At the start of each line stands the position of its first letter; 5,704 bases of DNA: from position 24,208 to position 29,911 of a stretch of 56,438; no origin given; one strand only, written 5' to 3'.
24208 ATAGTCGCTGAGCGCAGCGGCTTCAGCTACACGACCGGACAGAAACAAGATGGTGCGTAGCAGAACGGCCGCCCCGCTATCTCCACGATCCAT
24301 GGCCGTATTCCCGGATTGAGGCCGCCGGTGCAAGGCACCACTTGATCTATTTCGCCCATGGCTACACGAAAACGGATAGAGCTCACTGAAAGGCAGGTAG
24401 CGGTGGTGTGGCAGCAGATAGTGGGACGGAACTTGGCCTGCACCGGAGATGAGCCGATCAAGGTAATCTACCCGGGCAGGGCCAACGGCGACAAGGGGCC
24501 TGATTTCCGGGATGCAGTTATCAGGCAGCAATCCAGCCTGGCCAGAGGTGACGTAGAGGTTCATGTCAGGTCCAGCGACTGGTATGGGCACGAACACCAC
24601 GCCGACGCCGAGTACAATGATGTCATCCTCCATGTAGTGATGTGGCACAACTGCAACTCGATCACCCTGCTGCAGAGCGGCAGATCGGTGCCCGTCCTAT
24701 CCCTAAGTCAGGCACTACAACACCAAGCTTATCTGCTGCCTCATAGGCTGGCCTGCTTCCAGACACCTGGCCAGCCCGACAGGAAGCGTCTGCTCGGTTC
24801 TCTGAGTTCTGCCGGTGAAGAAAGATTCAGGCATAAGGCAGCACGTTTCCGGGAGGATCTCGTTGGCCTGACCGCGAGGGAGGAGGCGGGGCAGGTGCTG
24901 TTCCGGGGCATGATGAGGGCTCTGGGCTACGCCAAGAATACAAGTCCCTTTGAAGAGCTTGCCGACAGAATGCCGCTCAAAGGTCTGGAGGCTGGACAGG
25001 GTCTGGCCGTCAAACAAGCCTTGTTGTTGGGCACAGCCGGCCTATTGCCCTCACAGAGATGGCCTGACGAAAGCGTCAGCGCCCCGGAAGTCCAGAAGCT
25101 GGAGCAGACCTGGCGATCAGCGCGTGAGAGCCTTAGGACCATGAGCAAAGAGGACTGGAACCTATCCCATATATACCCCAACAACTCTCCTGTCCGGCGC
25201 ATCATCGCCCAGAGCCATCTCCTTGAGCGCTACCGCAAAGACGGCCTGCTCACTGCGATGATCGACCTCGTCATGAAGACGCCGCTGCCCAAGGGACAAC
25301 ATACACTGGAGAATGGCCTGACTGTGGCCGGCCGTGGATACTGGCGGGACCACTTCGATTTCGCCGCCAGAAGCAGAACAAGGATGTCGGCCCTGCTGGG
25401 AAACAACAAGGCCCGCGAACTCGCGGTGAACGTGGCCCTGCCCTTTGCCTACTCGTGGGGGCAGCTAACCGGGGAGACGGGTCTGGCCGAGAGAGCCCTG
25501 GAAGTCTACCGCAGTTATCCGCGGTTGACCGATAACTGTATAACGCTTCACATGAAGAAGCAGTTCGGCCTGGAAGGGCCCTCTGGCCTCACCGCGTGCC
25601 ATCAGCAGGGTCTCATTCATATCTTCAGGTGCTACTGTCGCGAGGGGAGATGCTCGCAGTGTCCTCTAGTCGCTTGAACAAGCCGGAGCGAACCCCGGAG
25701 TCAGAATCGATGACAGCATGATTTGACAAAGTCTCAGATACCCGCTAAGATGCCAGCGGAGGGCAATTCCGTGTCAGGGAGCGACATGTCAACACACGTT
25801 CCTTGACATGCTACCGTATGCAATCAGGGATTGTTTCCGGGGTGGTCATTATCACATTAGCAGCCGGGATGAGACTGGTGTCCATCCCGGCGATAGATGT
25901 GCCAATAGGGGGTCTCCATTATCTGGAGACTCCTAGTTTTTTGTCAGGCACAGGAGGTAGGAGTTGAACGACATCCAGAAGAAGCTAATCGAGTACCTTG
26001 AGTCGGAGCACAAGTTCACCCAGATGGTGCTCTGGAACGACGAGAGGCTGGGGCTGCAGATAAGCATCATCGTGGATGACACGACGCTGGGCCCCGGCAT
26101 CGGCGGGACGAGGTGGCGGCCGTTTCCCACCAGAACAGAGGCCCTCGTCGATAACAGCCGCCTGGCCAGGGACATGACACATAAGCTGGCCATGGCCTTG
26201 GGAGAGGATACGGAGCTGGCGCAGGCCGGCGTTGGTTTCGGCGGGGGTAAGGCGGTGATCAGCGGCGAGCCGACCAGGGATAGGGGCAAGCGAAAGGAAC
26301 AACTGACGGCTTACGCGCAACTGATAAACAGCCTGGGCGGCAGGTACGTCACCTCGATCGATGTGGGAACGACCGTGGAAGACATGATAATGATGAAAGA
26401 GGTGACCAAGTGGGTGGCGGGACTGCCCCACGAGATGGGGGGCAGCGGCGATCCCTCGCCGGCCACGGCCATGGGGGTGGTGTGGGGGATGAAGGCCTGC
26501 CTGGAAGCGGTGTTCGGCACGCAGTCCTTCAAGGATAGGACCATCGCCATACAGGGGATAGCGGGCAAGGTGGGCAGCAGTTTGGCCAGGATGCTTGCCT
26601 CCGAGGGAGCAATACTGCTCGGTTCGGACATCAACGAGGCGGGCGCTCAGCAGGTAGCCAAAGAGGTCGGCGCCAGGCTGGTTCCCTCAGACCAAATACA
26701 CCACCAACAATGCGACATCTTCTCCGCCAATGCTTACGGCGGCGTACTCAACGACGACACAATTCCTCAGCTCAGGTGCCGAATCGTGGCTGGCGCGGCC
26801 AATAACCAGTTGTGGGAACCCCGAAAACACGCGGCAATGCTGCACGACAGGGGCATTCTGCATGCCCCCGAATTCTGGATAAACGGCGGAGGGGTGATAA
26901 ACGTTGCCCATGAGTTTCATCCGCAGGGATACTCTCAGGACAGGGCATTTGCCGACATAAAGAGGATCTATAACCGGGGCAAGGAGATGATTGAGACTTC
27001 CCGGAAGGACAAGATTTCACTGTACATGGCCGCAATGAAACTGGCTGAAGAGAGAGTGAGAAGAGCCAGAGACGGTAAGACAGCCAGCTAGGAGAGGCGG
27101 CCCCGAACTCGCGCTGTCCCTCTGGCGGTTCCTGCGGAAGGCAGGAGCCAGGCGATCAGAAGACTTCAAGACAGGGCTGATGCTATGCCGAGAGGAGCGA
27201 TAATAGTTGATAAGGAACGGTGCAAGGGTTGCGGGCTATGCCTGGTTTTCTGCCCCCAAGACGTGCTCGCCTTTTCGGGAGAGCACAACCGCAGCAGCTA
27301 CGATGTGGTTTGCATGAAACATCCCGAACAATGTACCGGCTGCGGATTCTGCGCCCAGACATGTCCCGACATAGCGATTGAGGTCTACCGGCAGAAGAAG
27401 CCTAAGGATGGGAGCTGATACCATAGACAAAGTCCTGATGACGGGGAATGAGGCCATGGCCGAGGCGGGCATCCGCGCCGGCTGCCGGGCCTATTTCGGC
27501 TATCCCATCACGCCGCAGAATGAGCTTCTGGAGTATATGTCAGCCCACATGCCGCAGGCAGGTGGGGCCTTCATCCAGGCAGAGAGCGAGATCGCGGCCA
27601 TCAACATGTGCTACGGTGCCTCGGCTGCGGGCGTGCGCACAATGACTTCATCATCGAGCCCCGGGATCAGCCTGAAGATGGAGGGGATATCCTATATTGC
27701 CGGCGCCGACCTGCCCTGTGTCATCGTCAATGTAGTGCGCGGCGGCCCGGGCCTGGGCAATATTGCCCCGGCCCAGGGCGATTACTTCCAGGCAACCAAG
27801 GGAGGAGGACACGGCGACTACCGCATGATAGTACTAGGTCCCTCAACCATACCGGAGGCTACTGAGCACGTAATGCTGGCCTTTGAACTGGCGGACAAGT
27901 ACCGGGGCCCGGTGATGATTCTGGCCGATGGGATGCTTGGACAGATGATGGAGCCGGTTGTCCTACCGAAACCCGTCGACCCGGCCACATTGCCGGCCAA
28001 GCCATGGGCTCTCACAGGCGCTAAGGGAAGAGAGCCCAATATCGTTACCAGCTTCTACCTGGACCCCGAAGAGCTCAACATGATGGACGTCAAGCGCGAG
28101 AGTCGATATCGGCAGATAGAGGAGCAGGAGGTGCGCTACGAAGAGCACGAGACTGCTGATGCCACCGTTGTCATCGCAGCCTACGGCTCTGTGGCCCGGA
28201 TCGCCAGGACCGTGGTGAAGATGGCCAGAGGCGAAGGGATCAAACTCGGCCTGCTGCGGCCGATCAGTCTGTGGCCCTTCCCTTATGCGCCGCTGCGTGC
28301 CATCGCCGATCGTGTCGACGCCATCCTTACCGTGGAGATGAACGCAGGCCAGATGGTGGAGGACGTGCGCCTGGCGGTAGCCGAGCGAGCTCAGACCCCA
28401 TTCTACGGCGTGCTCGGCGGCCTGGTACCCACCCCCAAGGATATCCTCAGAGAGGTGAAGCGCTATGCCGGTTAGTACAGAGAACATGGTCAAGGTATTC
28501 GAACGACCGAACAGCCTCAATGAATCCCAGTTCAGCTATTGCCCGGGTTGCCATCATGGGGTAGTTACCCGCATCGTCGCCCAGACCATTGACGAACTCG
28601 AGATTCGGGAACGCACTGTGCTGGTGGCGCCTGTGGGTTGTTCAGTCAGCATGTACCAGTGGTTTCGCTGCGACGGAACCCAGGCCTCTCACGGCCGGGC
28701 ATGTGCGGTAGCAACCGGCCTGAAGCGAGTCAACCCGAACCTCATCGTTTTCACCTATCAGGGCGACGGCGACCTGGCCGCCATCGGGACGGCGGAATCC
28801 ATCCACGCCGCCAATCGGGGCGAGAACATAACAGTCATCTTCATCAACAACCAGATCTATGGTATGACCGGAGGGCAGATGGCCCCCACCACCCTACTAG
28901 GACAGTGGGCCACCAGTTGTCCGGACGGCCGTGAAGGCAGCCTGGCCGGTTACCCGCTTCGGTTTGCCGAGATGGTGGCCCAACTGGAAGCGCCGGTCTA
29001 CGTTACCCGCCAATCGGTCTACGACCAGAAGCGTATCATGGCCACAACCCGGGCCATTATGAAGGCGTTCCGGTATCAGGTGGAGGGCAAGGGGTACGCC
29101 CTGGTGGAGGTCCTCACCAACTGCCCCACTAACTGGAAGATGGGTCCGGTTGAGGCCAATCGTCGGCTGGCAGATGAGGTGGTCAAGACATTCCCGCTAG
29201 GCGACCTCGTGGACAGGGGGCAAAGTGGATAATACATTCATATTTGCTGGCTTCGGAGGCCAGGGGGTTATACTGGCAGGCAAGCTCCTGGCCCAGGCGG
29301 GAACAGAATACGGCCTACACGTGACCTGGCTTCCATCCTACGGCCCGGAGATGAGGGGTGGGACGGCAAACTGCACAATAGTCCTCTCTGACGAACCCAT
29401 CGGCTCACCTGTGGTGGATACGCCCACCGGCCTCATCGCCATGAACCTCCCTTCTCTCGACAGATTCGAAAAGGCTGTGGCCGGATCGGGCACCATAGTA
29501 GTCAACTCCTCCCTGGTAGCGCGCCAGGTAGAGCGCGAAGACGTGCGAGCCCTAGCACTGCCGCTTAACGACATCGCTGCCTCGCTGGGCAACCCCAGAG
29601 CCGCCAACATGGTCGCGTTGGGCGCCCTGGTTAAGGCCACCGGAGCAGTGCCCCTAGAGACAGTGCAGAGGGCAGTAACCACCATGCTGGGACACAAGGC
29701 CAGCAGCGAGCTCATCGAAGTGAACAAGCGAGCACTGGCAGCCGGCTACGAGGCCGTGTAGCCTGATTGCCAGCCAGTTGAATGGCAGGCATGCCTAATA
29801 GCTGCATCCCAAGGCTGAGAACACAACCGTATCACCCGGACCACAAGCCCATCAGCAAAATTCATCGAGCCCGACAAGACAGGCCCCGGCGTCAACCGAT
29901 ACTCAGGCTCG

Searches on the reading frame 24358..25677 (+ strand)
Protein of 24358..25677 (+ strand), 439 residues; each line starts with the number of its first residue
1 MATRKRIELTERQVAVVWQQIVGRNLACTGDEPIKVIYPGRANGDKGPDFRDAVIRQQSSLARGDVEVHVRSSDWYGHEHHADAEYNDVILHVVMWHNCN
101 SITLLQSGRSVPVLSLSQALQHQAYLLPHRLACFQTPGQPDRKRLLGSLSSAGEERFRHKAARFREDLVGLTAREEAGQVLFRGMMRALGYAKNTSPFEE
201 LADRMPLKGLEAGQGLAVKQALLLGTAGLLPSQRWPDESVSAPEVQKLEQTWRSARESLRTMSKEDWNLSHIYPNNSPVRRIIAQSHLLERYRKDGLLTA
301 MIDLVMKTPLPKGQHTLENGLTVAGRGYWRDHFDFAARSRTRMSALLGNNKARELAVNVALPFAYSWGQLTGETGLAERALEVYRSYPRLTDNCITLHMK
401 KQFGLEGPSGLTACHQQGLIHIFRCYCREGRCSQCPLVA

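Call 37: search_protein_families(library=pfam, proteins=[window:24358-25677:+], max_evalue=0.000001)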
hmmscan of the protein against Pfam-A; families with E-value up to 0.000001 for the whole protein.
window:24358-25677:+ (439 aa): 1 family
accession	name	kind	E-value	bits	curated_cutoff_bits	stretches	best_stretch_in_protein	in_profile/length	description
PF11013.13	DUF2851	-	3.5e-63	214.3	25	1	13-388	3-370/375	Protein of unknown function (DUF2851)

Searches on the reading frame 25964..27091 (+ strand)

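Call 37: search_protein_families(library=pfam, proteins=[window:25964-27091:+], max_evalue=0.000001)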
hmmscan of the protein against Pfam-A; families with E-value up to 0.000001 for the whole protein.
window:25964-27091:+ (375 aa): 2 families
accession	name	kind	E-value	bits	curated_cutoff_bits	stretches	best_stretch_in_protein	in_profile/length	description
PF00208.27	ELFV_dehydrog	-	1.4e-15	58.1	23.4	1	231-369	92-237/241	Glutamate/Leucine/Phenylalanine/Valine dehydrogenase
PF02812.23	ELFV_dehydrog_N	-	3.7e-09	36.8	25.3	1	39-148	29-127/129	Glu/Leu/Phe/Val dehydrogenase, dimerisation domain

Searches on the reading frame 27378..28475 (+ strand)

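Call 17: search_protein_families(library=pfam, proteins=[window:27378-28475:+], max_evalue=0.00001)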
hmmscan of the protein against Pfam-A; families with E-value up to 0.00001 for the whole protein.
window:27378-28475:+ (365 aa): 2 families
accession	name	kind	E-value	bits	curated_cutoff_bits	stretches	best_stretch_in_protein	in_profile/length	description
PF01855.24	POR_N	-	4.7e-50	170.9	27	1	30-231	2-194/231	Pyruvate flavodoxin/ferredoxin oxidoreductase, thiamine diP-bdg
PF17147.9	PFOR_II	-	8.6e-24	84.3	27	1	262-356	1-102/102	Pyruvate:ferredoxin oxidoreductase core domain II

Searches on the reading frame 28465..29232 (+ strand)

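Call 17: search_protein_families(library=pfam, proteins=[window:28465-29232:+], max_evalue=0.00001)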
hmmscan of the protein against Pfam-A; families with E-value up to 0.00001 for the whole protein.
window:28465-29232:+ (255 aa): 1 family
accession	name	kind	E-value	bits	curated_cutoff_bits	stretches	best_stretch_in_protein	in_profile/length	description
PF02775.26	TPP_enzyme_C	-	1.6e-21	77.1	21.9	1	63-216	18-151/151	Thiamine pyrophosphate enzyme, C-terminal TPP binding domain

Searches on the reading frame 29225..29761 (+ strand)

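Call 37: search_protein_families(library=pfam, proteins=[window:29225-29761:+], max_evalue=0.000001)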
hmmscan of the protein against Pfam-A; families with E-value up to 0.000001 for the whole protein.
window:29225-29761:+ (178 aa): 1 family
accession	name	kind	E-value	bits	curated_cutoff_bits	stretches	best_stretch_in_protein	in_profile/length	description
PF01558.24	POR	-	2.5e-42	145.4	27.4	1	11-176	1-173/173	Pyruvate ferredoxin/flavodoxin oxidoreductase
